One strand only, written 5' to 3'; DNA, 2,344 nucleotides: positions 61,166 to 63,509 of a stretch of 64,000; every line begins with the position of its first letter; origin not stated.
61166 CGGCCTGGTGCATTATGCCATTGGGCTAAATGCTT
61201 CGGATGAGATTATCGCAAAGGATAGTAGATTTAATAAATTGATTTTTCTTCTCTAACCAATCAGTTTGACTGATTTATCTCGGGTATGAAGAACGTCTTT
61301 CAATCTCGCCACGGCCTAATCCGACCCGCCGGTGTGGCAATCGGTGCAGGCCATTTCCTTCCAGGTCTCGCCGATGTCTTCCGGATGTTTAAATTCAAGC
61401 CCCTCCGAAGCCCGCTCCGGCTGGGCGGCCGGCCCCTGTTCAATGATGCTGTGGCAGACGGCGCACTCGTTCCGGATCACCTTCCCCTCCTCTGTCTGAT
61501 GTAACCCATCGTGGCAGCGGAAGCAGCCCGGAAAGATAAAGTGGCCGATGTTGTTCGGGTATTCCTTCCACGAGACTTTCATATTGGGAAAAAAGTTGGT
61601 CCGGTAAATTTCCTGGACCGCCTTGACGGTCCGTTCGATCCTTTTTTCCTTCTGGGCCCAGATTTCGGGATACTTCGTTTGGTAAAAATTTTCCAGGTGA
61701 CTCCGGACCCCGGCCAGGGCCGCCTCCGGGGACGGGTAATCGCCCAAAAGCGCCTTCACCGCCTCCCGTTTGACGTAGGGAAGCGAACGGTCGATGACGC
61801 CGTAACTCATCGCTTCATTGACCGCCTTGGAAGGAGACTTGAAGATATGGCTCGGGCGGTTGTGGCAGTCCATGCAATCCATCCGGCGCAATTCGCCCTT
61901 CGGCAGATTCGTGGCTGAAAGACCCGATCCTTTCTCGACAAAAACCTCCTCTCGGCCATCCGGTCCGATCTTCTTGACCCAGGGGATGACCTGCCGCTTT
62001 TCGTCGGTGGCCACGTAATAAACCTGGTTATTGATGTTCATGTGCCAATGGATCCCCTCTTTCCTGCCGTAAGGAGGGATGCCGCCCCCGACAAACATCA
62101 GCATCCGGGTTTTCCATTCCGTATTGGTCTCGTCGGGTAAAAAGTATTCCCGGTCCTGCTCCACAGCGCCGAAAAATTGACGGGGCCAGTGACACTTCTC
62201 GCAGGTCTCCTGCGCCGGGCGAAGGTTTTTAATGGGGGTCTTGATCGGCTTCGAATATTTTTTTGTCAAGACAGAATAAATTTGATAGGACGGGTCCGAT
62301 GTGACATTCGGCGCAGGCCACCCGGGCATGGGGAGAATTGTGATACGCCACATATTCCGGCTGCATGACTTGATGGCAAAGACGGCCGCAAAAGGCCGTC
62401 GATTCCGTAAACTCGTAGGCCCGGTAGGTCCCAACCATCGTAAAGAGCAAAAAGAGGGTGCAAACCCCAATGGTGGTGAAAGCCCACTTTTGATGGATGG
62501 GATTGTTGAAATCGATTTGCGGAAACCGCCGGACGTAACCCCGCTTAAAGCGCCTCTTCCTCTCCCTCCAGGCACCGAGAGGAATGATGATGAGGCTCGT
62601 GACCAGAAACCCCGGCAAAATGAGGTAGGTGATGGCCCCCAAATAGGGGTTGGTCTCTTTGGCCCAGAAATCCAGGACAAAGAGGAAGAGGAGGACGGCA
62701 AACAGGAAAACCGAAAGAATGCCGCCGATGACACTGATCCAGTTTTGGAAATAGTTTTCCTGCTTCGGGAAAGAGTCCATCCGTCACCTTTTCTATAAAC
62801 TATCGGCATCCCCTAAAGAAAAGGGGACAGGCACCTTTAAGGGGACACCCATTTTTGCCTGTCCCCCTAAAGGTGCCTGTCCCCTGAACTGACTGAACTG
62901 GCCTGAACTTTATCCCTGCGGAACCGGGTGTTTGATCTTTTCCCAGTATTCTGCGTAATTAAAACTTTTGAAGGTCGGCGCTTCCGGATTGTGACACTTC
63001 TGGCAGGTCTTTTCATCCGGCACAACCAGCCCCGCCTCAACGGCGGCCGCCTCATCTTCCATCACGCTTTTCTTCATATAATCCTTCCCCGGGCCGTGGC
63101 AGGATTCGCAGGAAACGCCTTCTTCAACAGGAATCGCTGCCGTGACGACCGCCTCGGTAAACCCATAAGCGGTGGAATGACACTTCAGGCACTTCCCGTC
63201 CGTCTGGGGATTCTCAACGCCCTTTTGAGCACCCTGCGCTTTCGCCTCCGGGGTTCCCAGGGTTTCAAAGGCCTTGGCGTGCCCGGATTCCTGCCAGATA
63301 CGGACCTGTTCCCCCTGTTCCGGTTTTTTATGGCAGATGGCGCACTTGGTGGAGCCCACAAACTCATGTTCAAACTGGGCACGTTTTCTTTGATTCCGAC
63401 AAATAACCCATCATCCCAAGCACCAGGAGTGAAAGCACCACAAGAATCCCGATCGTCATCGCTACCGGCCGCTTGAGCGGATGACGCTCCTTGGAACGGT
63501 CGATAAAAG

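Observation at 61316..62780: ImcH-like heptahaem inner-membrane cytochrome split by a frameshift at an A7 homopolymer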

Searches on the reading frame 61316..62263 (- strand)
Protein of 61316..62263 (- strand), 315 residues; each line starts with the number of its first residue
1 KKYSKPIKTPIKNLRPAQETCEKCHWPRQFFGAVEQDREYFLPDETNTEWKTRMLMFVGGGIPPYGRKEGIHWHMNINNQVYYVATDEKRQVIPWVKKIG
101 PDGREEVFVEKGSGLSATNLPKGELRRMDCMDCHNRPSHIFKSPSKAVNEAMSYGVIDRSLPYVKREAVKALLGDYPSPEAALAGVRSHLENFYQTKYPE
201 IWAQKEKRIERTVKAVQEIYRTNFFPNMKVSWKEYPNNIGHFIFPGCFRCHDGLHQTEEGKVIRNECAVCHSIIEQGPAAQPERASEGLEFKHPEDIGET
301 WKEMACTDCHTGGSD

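Call 3: search_protein_families(library=pfam, proteins=[window:61316-62263:-], max_evalue=0.1)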
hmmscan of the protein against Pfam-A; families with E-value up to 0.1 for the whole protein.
window:61316-62263:- (315 aa): 4 families
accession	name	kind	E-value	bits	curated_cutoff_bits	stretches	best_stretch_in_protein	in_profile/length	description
PF14537.11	Cytochrom_c3_2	-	1.6e-08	35.3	25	1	246-312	8-66/79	Cytochrome c3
PF14522.11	Cytochrome_C7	-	1.4e-07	31.6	24.8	0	233-272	43-67/67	Cytochrome c7 and related cytochrome c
PF03264.19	Cytochrom_NNT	-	0.00073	19.8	24.1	0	265-312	126-166/174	NapC/NirT cytochrome c family, N-terminal region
PF22113.1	Mtrc-MtrF_II-IV_dom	-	0.00081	19.4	30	0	263-311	80-128/176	Outer membrane cytochrome MtrC/MtrF-like, domains II/IV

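Call 4: search_protein_families(library=ncbifam, proteins=[window:61316-62263:-], max_evalue=0.1)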
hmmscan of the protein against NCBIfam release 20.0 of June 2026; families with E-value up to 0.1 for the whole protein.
window:61316-62263:- (315 aa): 7 families
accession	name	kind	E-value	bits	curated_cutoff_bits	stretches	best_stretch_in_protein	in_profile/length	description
TIGR03508.1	decahem_SO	subfamily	0.0012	18.3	192.2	0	246-311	96-151/258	DmsE family decaheme c-type cytochrome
TIGR03507.1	decahem_SO1788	subfamily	0.003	16.1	209.3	0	229-313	233-305/672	OmcA/MtrC family decaheme c-type cytochrome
NF041762.1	diheme_GEGP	equivalog_domain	0.0031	16.8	300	1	232-286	15-69/359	GEGP motif-containing diheme protein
NF050122.1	bc1_QcrC_actin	exception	0.0038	16.6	200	0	256-281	136-161/253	cytochrome bc1 complex diheme cytochrome c subunit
TIGR03153.1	cytochr_NrfH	equivalog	0.031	14.3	134.2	0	245-273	103-135/138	cytochrome c nitrite reductase small subunit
TIGR02603.1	CxxCH_TIGR02603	domain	0.054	13.5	68.15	0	258-283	4-30/134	putative heme-binding domain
TIGR03114.2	cas8u_csf1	equivalog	0.088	12.4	140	0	255-310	13-66/228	type IV CRISPR-associated protein Csf1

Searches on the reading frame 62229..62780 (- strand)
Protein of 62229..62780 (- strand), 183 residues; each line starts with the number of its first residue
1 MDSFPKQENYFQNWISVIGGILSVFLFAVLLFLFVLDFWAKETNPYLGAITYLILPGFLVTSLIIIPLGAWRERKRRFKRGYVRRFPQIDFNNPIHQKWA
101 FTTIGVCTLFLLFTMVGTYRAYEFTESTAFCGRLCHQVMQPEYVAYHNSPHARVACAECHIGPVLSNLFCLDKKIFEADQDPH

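Call 3: search_protein_families(library=pfam, proteins=[window:62229-62780:-], max_evalue=0.1)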
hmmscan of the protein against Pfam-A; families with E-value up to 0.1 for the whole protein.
window:62229-62780:- (183 aa): 3 families
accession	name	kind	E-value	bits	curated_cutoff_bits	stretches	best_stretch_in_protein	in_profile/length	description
PF03264.19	Cytochrom_NNT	-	3e-06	27.5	24.1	1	100-162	8-74/174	NapC/NirT cytochrome c family, N-terminal region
PF13850.11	ERGIC_N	-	0.00073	20.1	27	1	1-39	4-41/91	Endoplasmic Reticulum-Golgi Intermediate Compartment (ERGIC)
PF02335.20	Cytochrom_C552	-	0.053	12.9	24.1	1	135-161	224-252/438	Cytochrome c552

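Call 4: search_protein_families(library=ncbifam, proteins=[window:62229-62780:-], max_evalue=0.1)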
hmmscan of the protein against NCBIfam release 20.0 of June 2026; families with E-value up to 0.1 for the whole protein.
window:62229-62780:- (183 aa): 4 families
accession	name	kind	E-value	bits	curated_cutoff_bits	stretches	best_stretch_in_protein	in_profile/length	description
TIGR03153.1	cytochr_NrfH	equivalog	3e-07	30.6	134.2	1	104-161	4-60/138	cytochrome c nitrite reductase small subunit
NF011606.0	PRK15032.1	equivalog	0.0021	17.2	455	1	112-166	29-87/390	pentaheme c-type cytochrome TorC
TIGR04370.1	glyco_rpt_poly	subfamily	0.0028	16.7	40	1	11-120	5-113/396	oligosaccharide repeat unit polymerase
NF009301.0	PRK12658.1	equivalog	0.043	13.6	156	1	89-127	66-104/125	Na+/H+ antiporter subunit C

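Call 8: list_cluster_members(proteins=[window:62229-62780:-, window:61316-62809:-, P0001])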
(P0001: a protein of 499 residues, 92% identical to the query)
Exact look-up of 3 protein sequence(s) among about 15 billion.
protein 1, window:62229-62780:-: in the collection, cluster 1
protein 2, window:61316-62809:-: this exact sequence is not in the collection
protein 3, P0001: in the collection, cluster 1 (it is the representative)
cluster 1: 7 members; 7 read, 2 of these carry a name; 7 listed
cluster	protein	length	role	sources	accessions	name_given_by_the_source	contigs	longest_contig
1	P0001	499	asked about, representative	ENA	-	-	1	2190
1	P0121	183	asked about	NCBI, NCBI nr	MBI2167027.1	MAG: NapC/NirT family cytochrome c [Candidatus Omnitrophica bacterium] | NapC/NirT family cytochrome c [Candidatus Omnitrophota bacterium]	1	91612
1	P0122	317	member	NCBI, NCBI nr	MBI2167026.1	MAG: hypothetical protein HYU34_02140 [Candidatus Omnitrophica bacterium] | hypothetical protein [Candidatus Omnitrophota bacterium]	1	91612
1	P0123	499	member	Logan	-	-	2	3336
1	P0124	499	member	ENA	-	-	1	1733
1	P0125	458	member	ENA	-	-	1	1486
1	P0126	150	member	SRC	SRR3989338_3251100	-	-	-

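Call 11: find_encoding_contigs(protein=P0123, flank=10000, max_places=6)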
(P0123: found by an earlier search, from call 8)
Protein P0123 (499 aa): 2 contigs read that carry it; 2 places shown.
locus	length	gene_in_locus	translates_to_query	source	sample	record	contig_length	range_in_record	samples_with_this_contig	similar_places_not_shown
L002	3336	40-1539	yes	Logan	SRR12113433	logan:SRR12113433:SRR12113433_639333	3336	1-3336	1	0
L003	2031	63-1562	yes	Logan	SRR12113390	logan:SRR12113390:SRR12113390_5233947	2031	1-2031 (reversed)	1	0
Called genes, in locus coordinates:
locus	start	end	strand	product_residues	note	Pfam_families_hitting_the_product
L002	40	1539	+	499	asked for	PF03264:Cytochrom_NNT (weak), PF14522:Cytochrome_C7 (faint), PF14537:Cytochrom_c3_2 (faint)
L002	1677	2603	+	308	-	PF14522:Cytochrome_C7 (faint), PF14537:Cytochrom_c3_2 (faint), PF22678:Cytochrom_c_NrfB-like (weak), PF09699:Paired_CXXCH_1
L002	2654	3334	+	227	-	?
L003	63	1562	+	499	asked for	PF03264:Cytochrom_NNT (weak), PF14522:Cytochrome_C7 (faint), PF14537:Cytochrom_c3_2 (faint)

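Call 12: find_encoding_contigs(protein=P0124, flank=10000, max_places=4)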
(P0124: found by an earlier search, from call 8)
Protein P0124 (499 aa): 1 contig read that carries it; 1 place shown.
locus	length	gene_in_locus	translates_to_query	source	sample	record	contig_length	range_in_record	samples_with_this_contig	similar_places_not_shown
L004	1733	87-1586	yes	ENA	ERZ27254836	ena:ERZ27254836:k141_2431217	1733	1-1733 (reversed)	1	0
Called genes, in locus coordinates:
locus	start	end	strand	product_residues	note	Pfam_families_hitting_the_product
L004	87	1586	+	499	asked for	PF03264:Cytochrom_NNT, PF14522:Cytochrome_C7 (faint), PF14537:Cytochrom_c3_2 (faint)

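Call 22: search_solved_structures(query=P0123, max_evalue=0.01, show_alignments=2)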
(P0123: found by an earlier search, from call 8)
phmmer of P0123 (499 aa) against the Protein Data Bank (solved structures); distinct sequences matched with E-value up to 0.01: 1.
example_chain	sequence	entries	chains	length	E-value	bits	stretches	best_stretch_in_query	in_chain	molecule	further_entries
2j7a_C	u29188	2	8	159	0.0055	18.6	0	119-214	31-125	CYTOCHROME C QUINOL DEHYDROGENASE NRFH | NAPC/NIRT CYTOCHROME C FAMILY PROTEIN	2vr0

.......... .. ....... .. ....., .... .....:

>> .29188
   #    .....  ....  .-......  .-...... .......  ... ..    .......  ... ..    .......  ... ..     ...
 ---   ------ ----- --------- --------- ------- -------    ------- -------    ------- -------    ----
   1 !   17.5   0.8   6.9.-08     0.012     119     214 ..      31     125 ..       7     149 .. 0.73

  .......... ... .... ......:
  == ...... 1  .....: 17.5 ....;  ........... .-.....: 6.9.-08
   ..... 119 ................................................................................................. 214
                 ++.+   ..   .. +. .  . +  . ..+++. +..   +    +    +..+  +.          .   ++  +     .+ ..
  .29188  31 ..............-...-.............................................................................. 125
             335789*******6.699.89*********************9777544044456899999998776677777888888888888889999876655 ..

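Call 24: find_related_loci(query=A3, collection=genome_contigs, flank=6000)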
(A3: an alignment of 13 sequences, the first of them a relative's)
Query A3 (499 aa) in genome_contigs; peptide patterns used: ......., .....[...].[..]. (x = any residue, [..] = any of these).
600 stretches matched a pattern (row limit reached: there are more); 597 encode a relative of the query (tblastn E <= 1e-3); the best 80 are kept; 80 distinct loci.
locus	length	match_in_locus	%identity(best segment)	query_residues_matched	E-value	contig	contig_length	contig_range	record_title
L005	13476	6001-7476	66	6-496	0e+0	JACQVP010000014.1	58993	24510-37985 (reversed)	MAG: Candidatus Omnitrophota bacterium isolate NC_groundwater_1466_Ag_S-0.65um_60_22 S_p65_S5_coassembly_k141_671372, wh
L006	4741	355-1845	62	1-496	0e+0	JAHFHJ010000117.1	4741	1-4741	MAG: Candidatus Omnitrophota bacterium isolate nzgw336 NODE_76692_length_4742_cov_5.927505, whole genome shotgun sequenc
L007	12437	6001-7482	61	6-498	0e+0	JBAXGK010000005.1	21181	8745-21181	MAG: Candidatus Omnitrophota bacterium isolate ELA295 MAG295_5, whole genome shotgun sequence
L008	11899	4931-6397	53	11-496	0e+0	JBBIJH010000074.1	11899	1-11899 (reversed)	MAG: Ignavibacteriales bacterium isolate QH2F170213_bin_158 NODE_5581_length_11899_cov_4.858831, whole genome shotgun se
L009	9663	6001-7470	51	2-494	0e+0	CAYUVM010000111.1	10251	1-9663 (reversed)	MAG TPA_asm: uncultured Cytophagia bacterium isolate SRP173033_co3_178 genome assembly, contig: NODE_8985_length_10251_c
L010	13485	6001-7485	49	1-494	0e+0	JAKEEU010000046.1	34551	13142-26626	MAG: candidate division KSB1 bacterium isolate PMV_1_maxbin.001 PMV_1_maxbin.001.k101_211688, whole genome shotgun seque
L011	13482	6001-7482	50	2-494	0e+0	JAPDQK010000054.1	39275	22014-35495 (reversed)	MAG: Candidatus Zhuqueibacter pondensis isolate JZ4_201709_bins_45 JZ-4_201709_bins_45_scaffold_54, whole genome shotgun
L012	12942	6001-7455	50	11-494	1e-177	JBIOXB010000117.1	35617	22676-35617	MAG: bacterium isolate MAG067 k127_3089209, whole genome shotgun sequence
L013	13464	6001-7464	49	11-496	3e-172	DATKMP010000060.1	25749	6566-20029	MAG TPA_asm: Bacteroidota bacterium isolate SMAG_U14714 k141_2758522, whole genome shotgun sequence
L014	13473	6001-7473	50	9-497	7e-171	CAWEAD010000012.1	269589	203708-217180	MAG: uncultured delta proteobacterium isolate MFD05684.bin.1.22 genome assembly, contig: contig_84957, whole genome shot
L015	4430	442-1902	51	11-494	5e-176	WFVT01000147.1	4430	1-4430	MAG: candidate division KSB1 bacterium isolate S140_5 k151_321557, whole genome shotgun sequence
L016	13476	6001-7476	50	4-496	1e-170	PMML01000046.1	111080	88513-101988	MAG: Ignavibacteriae bacterium isolate fen_1254 73.20100900_E1D.45_contig_2420, whole genome shotgun sequence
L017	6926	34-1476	51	6-497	2e-171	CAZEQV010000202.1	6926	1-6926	MAG TPA_asm: uncultured Verrucomicrobiota bacterium isolate binchicken_co107_144 genome assembly, contig: NODE_23013_len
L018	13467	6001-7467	51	11-496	5e-170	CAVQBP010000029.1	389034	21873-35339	MAG: uncultured Bacteroidetes bacterium isolate MFD02923.bin.1.10 genome assembly, contig: contig_9726, whole genome sho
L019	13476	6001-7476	50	4-496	9e-170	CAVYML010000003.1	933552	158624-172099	MAG: Ignavibacteriota bacterium isolate MFD01231.bin.1.4 genome assembly, contig: contig_12174, whole genome shotgun seq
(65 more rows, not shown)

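Call 35: find_encoding_contigs(protein=window:62229-62780:-, flank=3000, max_places=5)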
Protein window:62229-62780:- (183 aa): no gene with exactly this product is on record in the collection.

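Call 41: search_protein_families(library=ncbifam, proteins=[P0123], max_evalue=0.01)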
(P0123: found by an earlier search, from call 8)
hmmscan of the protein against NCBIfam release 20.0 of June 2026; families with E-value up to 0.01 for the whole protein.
P0123 (499 aa): 6 families
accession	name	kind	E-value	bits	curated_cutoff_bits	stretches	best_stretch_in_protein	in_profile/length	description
TIGR03153.1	cytochr_NrfH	equivalog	8e-13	48.6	134.2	1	104-209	4-109/138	cytochrome c nitrite reductase small subunit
NF011606.0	PRK15032.1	equivalog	7.4e-06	25.3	455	1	112-198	29-116/390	pentaheme c-type cytochrome TorC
TIGR02162.1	torC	equivalog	0.00055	19.3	478.2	1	115-192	31-113/387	pentaheme c-type cytochrome TorC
TIGR03508.1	decahem_SO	subfamily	0.0013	18.2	192.2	0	125-215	67-156/258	DmsE family decaheme c-type cytochrome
TIGR03507.1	decahem_SO1788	subfamily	0.0024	16.4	209.3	0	413-497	233-305/672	OmcA/MtrC family decaheme c-type cytochrome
NF041762.1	diheme_GEGP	equivalog_domain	0.0064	15.7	300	1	416-470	15-69/359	GEGP motif-containing diheme protein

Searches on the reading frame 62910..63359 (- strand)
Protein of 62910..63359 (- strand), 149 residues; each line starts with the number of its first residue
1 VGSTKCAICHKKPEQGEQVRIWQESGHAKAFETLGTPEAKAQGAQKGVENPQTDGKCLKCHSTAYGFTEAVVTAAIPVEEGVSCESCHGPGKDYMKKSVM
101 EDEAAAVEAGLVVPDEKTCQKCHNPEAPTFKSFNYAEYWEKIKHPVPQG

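Call 33: search_protein_families(library=pfam, proteins=[window:62910-63359:-], max_evalue=0.001)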
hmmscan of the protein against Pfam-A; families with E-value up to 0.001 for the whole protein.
window:62910-63359:- (149 aa): 6 families
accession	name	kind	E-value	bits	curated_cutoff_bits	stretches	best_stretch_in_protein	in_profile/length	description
PF13435.11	Cytochrome_C554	-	1.5e-18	68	20.8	1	5-89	1-84/84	Cytochrome c554 and c-prime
PF09699.15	Paired_CXXCH_1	-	9.6e-10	38.4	20.6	0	77-97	3-22/41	Doubled CXXCH motif (Paired_CXXCH_1)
PF14522.11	Cytochrome_C7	-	5.2e-09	36.2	24.8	2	53-124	12-67/67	Cytochrome c7 and related cytochrome c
PF22113.1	Mtrc-MtrF_II-IV_dom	-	2.9e-07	30.6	30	1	4-94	82-169/176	Outer membrane cytochrome MtrC/MtrF-like, domains II/IV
PF14537.11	Cytochrom_c3_2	-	4.6e-05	24.3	25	1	54-125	6-66/79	Cytochrome c3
PF02085.21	Cytochrom_CIII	-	0.00054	20.7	22.9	0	4-88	31-101/101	Class III cytochrome C family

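Call 41: search_protein_families(library=ncbifam, proteins=[window:62910-63359:-], max_evalue=0.01)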
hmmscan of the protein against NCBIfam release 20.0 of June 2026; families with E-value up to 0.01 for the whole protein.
window:62910-63359:- (149 aa): 7 families
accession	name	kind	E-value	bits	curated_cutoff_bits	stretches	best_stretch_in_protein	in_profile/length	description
NF041198.1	UshA_like_PCGU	equivalog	3.9e-19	68.6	275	1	1-135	406-518/519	UshA-like (seleno)protein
NF043010.1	Cyt554_Nsmonas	equivalog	1.4e-11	44.2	400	1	2-97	30-124/238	cytochrome c-550 CycA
TIGR01905.1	paired_CXXCH_1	subfamily_domain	1.1e-06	28.4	25.2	0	51-65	3-17/41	doubled CXXCH domain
TIGR03508.1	decahem_SO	subfamily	7.8e-06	25.5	192.2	1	56-126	4-80/258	DmsE family decaheme c-type cytochrome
NF041028.1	decahem_GSU2203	exception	0.0002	20.7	325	1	55-125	37-110/317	GSU2203 family decaheme c-type cytochrome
NF008659.0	PRK11659.1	equivalog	0.00047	19.9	184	1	38-127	29-121/188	cytochrome c nitrite reductase pentaheme subunit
TIGR04257.1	nanowire_3heme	domain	0.0029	17.7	40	0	55-90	24-60/75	c(7)-type cytochrome triheme domain-containing protein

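Call 61: list_cluster_members(proteins=[window:62913-63359:-, window:62913-63077:-])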
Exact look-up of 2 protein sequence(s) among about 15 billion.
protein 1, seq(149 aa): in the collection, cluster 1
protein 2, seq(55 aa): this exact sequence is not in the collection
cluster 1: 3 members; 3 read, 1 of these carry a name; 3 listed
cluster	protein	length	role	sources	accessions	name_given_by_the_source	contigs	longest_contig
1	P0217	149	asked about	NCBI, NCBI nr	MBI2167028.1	MAG: cytochrome c family protein [Candidatus Omnitrophica bacterium] | cytochrome c family protein [Candidatus Omnitrophota bacterium]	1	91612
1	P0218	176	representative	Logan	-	-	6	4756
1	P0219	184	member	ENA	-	-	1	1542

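Call 63: find_encoding_contigs(protein=P0218, flank=10000, max_places=8)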
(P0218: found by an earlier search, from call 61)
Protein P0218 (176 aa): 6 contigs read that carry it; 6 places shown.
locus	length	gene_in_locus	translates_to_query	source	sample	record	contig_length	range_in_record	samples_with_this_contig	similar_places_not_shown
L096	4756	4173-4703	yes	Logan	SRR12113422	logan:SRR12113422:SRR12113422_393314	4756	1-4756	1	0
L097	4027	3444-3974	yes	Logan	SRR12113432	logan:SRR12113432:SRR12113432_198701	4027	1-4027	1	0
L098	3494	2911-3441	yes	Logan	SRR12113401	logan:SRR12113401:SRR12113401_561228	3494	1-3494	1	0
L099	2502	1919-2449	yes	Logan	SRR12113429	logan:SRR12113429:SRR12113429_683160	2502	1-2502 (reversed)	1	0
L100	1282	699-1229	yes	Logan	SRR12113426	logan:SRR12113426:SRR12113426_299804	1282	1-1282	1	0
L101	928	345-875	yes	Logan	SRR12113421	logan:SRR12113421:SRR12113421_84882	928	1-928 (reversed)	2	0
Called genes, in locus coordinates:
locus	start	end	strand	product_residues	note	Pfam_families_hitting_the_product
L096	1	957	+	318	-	?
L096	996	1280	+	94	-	PF11154:DUF2934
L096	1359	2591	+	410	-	PF09699:Paired_CXXCH_1 (faint), PF14522:Cytochrome_C7 (faint), PF14537:Cytochrom_c3_2 (faint), PF22113:Mtrc-MtrF_II-IV_dom (faint)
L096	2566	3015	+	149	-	PF00355:Rieske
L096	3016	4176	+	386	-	PF00033:Cytochrome_B, PF13631:Cytochrom_B_N_2, PF00032:Cytochrom_B_C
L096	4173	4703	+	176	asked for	PF02085:Cytochrom_CIII (faint), PF22113:Mtrc-MtrF_II-IV_dom (faint), PF09699:Paired_CXXCH_1 (faint), PF13435:Cytochrome_C554, PF14522:Cytochrome_C7 (weak)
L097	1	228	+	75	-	?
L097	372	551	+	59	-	PF11154:DUF2934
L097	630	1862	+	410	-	PF09699:Paired_CXXCH_1 (faint), PF14522:Cytochrome_C7 (faint), PF14537:Cytochrom_c3_2 (faint), PF22113:Mtrc-MtrF_II-IV_dom (faint)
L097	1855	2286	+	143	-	PF00355:Rieske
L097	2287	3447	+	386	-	PF00033:Cytochrome_B, PF13631:Cytochrom_B_N_2, PF00032:Cytochrom_B_C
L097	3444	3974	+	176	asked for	PF02085:Cytochrom_CIII (faint), PF22113:Mtrc-MtrF_II-IV_dom (faint), PF09699:Paired_CXXCH_1 (faint), PF13435:Cytochrome_C554, PF14522:Cytochrome_C7 (weak)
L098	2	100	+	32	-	?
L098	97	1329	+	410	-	PF09699:Paired_CXXCH_1 (faint), PF14522:Cytochrome_C7 (faint), PF14537:Cytochrom_c3_2 (faint), PF22113:Mtrc-MtrF_II-IV_dom (faint)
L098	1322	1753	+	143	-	PF00355:Rieske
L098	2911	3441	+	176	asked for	PF02085:Cytochrom_CIII (faint), PF22113:Mtrc-MtrF_II-IV_dom (faint), PF09699:Paired_CXXCH_1 (faint), PF13435:Cytochrome_C554, PF14522:Cytochrome_C7 (weak)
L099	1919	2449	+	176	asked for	PF02085:Cytochrom_CIII (faint), PF22113:Mtrc-MtrF_II-IV_dom (faint), PF09699:Paired_CXXCH_1 (faint), PF13435:Cytochrome_C554, PF14522:Cytochrome_C7 (weak)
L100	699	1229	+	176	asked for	PF02085:Cytochrom_CIII (faint), PF22113:Mtrc-MtrF_II-IV_dom (faint), PF09699:Paired_CXXCH_1 (faint), PF13435:Cytochrome_C554, PF14522:Cytochrome_C7 (weak)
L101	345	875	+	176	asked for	PF02085:Cytochrom_CIII (faint), PF22113:Mtrc-MtrF_II-IV_dom (faint), PF09699:Paired_CXXCH_1 (faint), PF13435:Cytochrome_C554, PF14522:Cytochrome_C7 (weak)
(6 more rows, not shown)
